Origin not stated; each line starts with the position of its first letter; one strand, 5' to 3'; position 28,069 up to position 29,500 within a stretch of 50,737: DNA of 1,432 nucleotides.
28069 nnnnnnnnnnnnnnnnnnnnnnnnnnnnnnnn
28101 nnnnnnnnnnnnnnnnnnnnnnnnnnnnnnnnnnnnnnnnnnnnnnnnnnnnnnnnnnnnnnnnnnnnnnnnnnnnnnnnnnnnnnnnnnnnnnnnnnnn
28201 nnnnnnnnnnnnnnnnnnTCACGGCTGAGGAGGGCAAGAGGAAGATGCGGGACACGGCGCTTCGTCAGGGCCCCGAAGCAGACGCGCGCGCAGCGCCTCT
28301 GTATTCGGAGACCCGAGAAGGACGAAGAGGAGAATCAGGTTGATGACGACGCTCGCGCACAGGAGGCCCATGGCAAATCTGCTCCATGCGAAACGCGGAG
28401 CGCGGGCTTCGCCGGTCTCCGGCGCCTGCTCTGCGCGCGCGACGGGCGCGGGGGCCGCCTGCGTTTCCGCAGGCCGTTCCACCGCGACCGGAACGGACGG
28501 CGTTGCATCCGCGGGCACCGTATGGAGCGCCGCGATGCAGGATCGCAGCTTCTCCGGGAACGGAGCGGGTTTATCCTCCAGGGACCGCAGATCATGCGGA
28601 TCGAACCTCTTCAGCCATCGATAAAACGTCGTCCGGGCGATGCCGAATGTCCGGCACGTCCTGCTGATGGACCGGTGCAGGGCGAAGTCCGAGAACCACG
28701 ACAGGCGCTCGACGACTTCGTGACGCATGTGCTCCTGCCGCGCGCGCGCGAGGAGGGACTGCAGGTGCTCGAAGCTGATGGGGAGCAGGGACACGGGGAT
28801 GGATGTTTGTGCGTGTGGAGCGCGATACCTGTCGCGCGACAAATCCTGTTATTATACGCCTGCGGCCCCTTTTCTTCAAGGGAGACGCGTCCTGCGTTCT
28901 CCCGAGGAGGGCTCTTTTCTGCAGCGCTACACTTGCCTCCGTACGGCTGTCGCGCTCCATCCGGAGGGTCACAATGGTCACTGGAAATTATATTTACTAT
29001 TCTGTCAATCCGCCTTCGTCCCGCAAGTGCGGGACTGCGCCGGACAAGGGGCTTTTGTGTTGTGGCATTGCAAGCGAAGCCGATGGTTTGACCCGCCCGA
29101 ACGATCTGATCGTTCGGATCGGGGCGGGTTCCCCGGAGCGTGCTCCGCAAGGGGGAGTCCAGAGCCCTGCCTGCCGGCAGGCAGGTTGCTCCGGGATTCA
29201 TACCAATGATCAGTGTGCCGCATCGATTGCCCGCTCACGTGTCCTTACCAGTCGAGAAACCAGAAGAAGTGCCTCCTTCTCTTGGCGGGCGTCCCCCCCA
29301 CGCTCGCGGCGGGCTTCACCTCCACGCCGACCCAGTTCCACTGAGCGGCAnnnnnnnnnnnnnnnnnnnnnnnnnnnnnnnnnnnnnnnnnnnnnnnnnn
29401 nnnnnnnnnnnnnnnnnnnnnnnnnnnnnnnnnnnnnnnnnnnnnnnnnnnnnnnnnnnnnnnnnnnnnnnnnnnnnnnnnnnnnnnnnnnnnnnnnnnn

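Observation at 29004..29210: Unclassified conserved element of about 200 nt, possibly a structured RNA (copy B), between a surface-protein gene and an HTH gene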

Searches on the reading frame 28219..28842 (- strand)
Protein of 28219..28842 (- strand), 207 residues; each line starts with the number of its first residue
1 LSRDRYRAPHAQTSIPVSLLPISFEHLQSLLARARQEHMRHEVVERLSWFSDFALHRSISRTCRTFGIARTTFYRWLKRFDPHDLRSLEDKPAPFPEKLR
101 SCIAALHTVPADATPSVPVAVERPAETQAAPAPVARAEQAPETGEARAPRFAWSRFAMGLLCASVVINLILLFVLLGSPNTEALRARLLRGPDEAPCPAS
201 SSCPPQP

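Call 10: search_protein_families(library=pfam, proteins=[window:28219-28842:-], max_evalue=0.01)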
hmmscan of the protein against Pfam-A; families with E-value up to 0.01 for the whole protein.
window:28219-28842:- (207 aa): 7 families
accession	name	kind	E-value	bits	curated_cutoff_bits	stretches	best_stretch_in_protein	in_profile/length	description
PF13518.12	HTH_28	-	3.5e-06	27.4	25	1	47-81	3-37/52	Helix-turn-helix domain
PF13551.12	HTH_29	-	7.6e-06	26.4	28.1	1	58-93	13-49/64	Winged helix-turn helix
PF13384.12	HTH_23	-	4.1e-05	23.7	24.6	1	54-80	15-41/50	Homeodomain-like domain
PF13565.12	HTH_32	-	0.0031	18.5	33.7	0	72-94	1-23/73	Homeodomain-like domain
PF02796.21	HTH_7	-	0.0048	17.4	23.8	1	58-77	23-42/45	Helix-turn-helix domain of resolvase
PF01527.26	HTH_Tnp_1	-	0.0052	17.4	24.1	0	57-94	24-62/75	Transposase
PF01710.22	HTH_Tnp_IS630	-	0.0058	17.1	21.3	1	58-81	20-43/119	Transposase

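Call 58: search_protein_families(library=ncbifam, proteins=[window:28219-28842:-], max_evalue=0.01)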
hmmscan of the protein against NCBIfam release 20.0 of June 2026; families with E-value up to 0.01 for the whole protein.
window:28219-28842:- (207 aa): 4 families
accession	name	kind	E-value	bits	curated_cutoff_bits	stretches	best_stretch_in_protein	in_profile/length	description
NF033577.2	transpos_IS481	equivalog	9.3e-06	25.3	224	1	46-92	2-49/284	IS481 family transposase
NF033545.0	transpos_IS630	equivalog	0.00012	21.6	100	1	58-94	14-50/299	IS630 family transposase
NF033516.0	transpos_IS3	equivalog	0.0013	18.1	160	1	47-86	91-125/369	IS3 family transposase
NF047595.1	IS66_ISRel24_TnpA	equivalog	0.0052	17.4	74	0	55-139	20-80/113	IS66-like element accessory protein TnpA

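Call 61: find_homologous_proteins(query=window:28219-28842:-, max_evalue=0.001)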
Query window:28219-28842:- (207 aa): 8 proteins with E <= 0.001 among 1533 candidates.
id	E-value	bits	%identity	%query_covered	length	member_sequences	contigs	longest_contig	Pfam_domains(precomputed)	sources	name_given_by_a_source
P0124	1.0e-120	419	99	92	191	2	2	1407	PF13551.13,PF13518.13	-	-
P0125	1.6e-64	236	62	92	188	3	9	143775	PF13384.13,PF13551.13,PF13518.13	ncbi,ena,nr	ncbi:hypothetical protein A3D88_02800 [Candidatus Peribacteria bacterium RIFCSPHIGHO2_02_FULL_52_16]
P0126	8.5e-23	99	46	57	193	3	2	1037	PF13384.13,PF13551.13,PF13518.13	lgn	-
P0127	4.0e-22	97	50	49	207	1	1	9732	PF13384.13,PF13551.13,PF13518.13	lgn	-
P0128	1.1e-8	53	49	34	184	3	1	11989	PF13551.13,PF13518.13,PF13565.13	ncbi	-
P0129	1.8e-8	53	56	23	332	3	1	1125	PF13384.13,PF13551.13,PF13518.13,PF13683.13,PF13565.13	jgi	jgi:putative transposase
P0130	3.5e-5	42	57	22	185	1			PF13384.13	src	-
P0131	5.7e-5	41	54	22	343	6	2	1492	PF00665.33,PF13683.13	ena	-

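Call 62: find_encoding_contigs(protein=P0124, flank=10000, max_places=10)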
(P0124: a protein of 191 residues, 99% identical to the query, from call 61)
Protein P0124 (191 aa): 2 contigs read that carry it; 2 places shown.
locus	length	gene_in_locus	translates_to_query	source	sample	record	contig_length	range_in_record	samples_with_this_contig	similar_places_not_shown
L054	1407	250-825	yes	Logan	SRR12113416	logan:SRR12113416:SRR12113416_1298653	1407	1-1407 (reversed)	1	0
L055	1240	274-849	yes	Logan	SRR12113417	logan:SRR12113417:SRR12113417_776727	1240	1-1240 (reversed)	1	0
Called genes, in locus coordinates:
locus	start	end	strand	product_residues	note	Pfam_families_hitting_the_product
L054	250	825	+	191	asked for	PF13518:HTH_28 (weak), PF13551:HTH_29 (weak)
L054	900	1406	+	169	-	?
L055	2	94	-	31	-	?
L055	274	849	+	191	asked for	PF13518:HTH_28 (weak), PF13551:HTH_29 (weak)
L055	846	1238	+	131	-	?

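Call 63: find_encoding_contigs(protein=P0125, flank=10000, max_places=6)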
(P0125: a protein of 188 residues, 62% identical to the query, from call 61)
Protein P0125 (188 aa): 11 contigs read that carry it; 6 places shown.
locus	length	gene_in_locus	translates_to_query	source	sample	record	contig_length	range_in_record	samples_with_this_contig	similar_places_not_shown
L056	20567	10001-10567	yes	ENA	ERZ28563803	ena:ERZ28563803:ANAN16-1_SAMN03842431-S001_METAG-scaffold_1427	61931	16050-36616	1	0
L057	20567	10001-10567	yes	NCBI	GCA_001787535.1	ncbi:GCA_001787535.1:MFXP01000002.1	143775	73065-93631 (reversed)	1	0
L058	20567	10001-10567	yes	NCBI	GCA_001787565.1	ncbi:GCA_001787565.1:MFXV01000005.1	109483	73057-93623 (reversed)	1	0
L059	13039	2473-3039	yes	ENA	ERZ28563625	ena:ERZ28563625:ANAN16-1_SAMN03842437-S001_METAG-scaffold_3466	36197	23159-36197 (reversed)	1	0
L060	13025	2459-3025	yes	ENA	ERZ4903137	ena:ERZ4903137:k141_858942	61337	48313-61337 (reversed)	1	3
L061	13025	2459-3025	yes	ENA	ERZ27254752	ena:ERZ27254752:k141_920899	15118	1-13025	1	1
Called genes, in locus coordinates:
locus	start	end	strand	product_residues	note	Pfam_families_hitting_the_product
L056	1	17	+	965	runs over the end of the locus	PF13384:HTH_23 (weak), PF13518:HTH_28 (faint), PF13565:HTH_32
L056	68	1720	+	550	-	-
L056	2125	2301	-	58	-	-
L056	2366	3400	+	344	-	-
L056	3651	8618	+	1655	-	PF19077:Big_13 (faint), PF00041:fn3 (weak), PF16656:Pur_ac_phosph_N, PF00722:Glyco_hydro_16 (faint), PF07495:Y_Y_Y (faint)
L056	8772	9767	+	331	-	-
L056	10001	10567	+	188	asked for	PF13384:HTH_23 (weak), PF13518:HTH_28, PF13551:HTH_29 (weak)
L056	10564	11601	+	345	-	-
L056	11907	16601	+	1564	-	PF13385:Laminin_G_3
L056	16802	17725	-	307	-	PF13560:HTH_31 (weak), PF02661:Fic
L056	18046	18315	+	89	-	PF02604:PhdYeFM_antitox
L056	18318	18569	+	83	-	PF05016:ParE_toxin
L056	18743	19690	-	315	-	PF00395:SLH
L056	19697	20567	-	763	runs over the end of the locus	PF00456:Transketolase_N, PF00676:E1_dh, PF02779:Transket_pyr, PF02780:Transketolase_C, PF22613:Transketolase_C_1 (weak)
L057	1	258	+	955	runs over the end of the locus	PF13384:HTH_23 (weak), PF13518:HTH_28 (faint), PF13565:HTH_32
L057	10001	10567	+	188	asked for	PF13384:HTH_23 (weak), PF13518:HTH_28, PF13551:HTH_29 (weak)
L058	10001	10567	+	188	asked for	PF13384:HTH_23 (weak), PF13518:HTH_28, PF13551:HTH_29 (weak)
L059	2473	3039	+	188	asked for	PF13384:HTH_23 (weak), PF13518:HTH_28, PF13551:HTH_29 (weak)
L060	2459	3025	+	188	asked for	PF13384:HTH_23 (weak), PF13518:HTH_28, PF13551:HTH_29 (weak)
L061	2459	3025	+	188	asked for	PF13384:HTH_23 (weak), PF13518:HTH_28, PF13551:HTH_29 (weak)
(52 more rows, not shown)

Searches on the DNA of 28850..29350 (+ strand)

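Call 4: search_rna_families(source=window, start=28850, end=29350, threshold=evalue, max_evalue=10, show_alignments=3)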
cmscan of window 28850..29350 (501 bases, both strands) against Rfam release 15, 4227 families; matches with E-value up to 10: 4.
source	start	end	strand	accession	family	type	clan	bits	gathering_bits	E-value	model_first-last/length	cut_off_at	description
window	29084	29141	-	RF01944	mir-2518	Gene; miRNA;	-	17.4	61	0.98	1-67/67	no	mir-2518 microRNA precursor family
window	29086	29129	-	RF00700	mir-375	Gene; miRNA;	-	12.7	46.7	8.5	1-67/67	no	mir-375 microRNA precursor family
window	28859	28975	+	RF01955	NEAT1_1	Gene; lncRNA;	-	12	50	9.5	1-122/122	no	Nuclear enriched abundant transcript 1 conserved region 1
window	29076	29114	+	RF01121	sR38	Gene; snRNA; snoRNA; CD-box;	-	11.1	50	4.9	1-59/59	no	Small nucleolar RNA sR38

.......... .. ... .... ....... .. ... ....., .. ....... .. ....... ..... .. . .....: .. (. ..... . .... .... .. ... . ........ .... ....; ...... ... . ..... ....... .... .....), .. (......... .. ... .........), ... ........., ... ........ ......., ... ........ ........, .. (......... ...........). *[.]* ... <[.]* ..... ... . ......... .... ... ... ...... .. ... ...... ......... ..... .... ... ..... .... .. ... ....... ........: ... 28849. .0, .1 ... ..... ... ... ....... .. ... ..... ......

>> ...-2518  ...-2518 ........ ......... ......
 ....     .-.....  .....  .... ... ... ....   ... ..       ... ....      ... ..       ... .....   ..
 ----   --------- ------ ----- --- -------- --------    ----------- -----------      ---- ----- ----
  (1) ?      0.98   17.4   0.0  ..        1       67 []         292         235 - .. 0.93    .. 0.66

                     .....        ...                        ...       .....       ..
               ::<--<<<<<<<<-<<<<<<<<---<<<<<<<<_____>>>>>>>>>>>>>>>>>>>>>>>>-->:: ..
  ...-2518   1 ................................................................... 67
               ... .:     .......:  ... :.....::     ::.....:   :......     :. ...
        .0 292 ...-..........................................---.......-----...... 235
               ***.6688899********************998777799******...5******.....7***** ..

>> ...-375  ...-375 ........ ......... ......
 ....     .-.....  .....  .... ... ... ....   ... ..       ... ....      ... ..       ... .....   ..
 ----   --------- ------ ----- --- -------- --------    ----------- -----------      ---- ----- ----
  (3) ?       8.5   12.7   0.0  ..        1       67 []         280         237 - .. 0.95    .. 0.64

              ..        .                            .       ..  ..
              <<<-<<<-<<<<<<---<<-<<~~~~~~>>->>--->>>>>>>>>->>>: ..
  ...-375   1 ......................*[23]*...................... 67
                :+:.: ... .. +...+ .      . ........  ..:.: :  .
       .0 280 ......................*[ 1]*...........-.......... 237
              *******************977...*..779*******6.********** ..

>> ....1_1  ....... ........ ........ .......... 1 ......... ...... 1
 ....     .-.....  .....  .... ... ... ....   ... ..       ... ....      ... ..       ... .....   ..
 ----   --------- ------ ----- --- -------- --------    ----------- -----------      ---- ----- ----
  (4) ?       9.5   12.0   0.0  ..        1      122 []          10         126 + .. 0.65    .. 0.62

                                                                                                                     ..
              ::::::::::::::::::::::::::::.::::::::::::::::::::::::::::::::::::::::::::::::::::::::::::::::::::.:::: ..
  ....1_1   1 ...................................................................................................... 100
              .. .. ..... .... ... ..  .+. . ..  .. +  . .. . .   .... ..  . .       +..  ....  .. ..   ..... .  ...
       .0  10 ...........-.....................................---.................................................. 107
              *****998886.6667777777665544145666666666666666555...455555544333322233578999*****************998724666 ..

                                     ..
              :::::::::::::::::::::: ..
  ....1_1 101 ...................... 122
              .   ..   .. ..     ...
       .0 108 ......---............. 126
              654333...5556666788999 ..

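Call 66: search_dna_similar(query=window:29004-29210:+, collection=plasmids, mode=distant, max_evalue=0.01, max_rows=10)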
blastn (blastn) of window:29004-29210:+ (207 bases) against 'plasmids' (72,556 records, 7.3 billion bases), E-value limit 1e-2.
No match.

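Call 67: search_dna_similar(query=window:29004-29210:+, collection=phages, mode=distant, max_evalue=0.01, max_rows=10)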
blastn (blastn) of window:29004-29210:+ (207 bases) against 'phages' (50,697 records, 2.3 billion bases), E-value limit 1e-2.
No match.

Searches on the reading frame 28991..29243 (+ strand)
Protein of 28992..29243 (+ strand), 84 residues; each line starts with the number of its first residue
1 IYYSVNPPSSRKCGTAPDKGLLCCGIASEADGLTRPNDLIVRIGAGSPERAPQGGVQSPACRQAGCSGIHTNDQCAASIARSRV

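Call 69: search_protein_families(library=pfam, proteins=[window:28992-29243:+, window:28991-29206:+], max_evalue=10)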
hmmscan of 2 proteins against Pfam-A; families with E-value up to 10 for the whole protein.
seq(84 aa): 0 families

seq(72 aa): 0 families
